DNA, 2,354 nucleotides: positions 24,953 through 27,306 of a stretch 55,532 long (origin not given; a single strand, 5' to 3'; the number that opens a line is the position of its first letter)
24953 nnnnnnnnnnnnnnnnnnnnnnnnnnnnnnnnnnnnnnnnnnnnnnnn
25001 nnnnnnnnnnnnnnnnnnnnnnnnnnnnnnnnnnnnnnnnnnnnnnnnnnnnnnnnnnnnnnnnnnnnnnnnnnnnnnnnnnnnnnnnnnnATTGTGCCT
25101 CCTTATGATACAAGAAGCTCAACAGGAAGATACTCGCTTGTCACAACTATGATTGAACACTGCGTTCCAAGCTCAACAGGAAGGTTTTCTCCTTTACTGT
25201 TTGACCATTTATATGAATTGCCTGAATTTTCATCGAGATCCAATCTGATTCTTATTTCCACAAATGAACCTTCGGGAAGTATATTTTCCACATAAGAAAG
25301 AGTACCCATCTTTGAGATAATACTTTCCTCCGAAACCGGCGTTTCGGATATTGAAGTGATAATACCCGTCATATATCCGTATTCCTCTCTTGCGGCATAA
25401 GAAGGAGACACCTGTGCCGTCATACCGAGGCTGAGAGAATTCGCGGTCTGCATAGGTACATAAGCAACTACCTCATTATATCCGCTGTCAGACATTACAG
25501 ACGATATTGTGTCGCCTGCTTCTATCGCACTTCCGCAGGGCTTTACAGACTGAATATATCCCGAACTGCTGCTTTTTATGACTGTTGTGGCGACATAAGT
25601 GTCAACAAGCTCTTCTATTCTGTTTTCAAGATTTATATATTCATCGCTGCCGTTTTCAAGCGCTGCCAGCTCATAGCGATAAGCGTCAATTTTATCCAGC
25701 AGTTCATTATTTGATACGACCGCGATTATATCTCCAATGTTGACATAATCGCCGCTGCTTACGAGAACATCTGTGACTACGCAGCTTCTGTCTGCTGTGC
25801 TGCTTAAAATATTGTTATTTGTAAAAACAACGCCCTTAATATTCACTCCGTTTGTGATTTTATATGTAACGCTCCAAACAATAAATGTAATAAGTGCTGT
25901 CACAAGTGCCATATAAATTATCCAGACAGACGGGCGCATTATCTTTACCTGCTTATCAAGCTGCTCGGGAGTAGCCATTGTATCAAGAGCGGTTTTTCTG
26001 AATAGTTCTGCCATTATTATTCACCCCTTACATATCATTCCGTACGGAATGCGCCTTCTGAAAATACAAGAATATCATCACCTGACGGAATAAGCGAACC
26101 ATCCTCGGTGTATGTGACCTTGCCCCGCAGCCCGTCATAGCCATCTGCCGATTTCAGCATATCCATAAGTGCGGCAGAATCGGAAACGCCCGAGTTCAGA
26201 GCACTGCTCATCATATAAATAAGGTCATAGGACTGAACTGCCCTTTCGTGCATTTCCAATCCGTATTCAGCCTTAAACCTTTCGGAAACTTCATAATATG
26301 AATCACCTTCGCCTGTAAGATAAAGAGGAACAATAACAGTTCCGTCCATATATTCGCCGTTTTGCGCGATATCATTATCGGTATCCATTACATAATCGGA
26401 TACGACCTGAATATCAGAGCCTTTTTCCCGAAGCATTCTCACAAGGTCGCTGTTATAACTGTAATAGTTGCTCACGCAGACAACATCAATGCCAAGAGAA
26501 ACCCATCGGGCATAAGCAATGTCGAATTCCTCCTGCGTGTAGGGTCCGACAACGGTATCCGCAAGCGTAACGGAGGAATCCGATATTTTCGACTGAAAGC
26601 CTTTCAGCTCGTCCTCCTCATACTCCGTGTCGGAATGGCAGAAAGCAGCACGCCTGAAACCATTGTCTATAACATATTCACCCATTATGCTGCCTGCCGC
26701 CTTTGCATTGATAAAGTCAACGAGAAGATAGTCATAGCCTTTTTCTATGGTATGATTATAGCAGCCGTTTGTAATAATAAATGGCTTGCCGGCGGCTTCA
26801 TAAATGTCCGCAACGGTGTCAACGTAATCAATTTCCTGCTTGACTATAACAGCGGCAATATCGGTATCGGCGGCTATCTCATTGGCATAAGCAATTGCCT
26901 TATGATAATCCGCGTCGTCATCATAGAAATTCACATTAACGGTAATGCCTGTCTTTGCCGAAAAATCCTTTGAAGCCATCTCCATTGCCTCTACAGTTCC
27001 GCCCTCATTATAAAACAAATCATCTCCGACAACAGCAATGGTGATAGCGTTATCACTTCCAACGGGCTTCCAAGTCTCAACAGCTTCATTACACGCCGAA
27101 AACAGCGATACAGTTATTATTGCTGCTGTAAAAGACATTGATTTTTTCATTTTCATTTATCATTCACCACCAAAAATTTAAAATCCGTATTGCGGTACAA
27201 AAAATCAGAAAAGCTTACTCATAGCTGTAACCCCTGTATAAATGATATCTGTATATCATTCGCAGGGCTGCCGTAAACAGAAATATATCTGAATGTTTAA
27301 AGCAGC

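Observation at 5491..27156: Candidate lipidated RiPP system: Nif11-leader peptides + radical SAM/SPASM + private KS/CLF/KR/ACP + GNAT-type transferases (~21.6 kb)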

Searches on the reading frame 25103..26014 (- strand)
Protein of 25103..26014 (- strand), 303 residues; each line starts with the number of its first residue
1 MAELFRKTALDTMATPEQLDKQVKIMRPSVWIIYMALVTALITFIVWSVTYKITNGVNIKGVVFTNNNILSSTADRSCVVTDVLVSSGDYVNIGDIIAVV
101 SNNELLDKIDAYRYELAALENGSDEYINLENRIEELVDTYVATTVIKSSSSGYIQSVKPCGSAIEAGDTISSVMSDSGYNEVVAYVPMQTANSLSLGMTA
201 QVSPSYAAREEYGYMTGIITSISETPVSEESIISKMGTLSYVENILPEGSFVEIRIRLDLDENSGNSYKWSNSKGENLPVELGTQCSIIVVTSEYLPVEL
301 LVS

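Call 4: search_protein_families(library=pfam, proteins=[window:25103-26014:-], max_evalue=0.01)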
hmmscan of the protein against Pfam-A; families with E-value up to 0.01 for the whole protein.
window:25103-26014:- (303 aa): 5 families
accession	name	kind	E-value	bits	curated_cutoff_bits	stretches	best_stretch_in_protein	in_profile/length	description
PF13437.12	HlyD_3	-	1.7e-05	26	22.2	0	146-228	2-82/106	HlyD family secretion protein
PF00364.28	Biotin_lipoyl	-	0.00013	22.2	22.1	0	78-101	15-37/73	Biotin-requiring enzyme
PF13533.13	Biotin_lipoyl_2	-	0.0025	18.1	29.8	1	79-100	10-31/32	Biotin-lipoyl like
PF21921.2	Ski7_2nd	-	0.0046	17.3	27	0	65-104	6-44/105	Ski7 domain II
PF16886.11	ATP-synt_ab_Xtn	-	0.0079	16.4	25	0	84-106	15-37/88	ATPsynthase alpha/beta subunit barrel-sandwich domain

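Call 6: search_protein_families(library=ncbifam, proteins=[window:25103-26014:-], max_evalue=0.001)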
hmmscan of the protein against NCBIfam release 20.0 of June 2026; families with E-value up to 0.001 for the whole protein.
window:25103-26014:- (303 aa): 3 families
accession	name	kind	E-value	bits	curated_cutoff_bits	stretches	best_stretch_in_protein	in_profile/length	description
TIGR03794.1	NHLM_micro_HlyD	equivalog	7.3e-49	166.8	156.2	2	129-302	239-416/421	NHLP bacteriocin system secretion protein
TIGR01843.1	type_I_hlyD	subfamily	3.4e-12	46.1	208.65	2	119-258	247-372/422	HlyD family type I secretion periplasmic adaptor subunit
TIGR01730.1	RND_mfp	subfamily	3.2e-05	23.1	94.9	0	77-144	34-101/322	efflux RND transporter periplasmic adaptor subunit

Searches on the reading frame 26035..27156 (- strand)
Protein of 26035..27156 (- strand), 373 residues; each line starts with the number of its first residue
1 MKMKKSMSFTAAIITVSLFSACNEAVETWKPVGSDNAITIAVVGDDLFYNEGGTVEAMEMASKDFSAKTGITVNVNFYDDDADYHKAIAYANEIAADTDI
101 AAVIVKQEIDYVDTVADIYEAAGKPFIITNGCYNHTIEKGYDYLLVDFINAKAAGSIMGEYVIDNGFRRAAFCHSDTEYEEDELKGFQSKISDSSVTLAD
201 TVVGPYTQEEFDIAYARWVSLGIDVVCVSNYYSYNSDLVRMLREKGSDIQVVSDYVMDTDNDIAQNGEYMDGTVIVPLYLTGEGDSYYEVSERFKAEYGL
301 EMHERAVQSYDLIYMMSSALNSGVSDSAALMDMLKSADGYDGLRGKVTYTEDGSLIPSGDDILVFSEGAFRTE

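Call 4: search_protein_families(library=pfam, proteins=[window:26035-27156:-], max_evalue=0.01)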
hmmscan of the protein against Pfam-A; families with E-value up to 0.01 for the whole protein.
window:26035-27156:- (373 aa): 2 families
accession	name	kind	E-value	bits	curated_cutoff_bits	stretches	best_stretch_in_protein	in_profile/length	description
PF13458.12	Peripla_BP_6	-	2.2e-18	67.5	31.7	1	53-354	20-328/343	Periplasmic binding protein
PF01094.35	ANF_receptor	-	1.6e-08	34.4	25.4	1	56-357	4-343/353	Receptor family ligand binding region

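Call 77: search_protein_families(library=pfam, proteins=[window:26035-27156:-], max_evalue=1)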
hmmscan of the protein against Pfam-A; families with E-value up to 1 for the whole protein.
window:26035-27156:- (373 aa): 4 families
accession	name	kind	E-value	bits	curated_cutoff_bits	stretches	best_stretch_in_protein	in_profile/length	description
PF13458.12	Peripla_BP_6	-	2.2e-18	67.5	31.7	1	53-354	20-328/343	Periplasmic binding protein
PF01094.35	ANF_receptor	-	1.6e-08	34.4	25.4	1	56-357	4-343/353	Receptor family ligand binding region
PF23473.1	LysM3_LYK4_5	-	0.1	13.1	29.3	0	279-298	5-24/48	LYK4/5 LysM3 domain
PF13377.12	Peripla_BP_3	-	0.25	11.9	26.5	1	161-217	3-62/167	Periplasmic binding protein-like domain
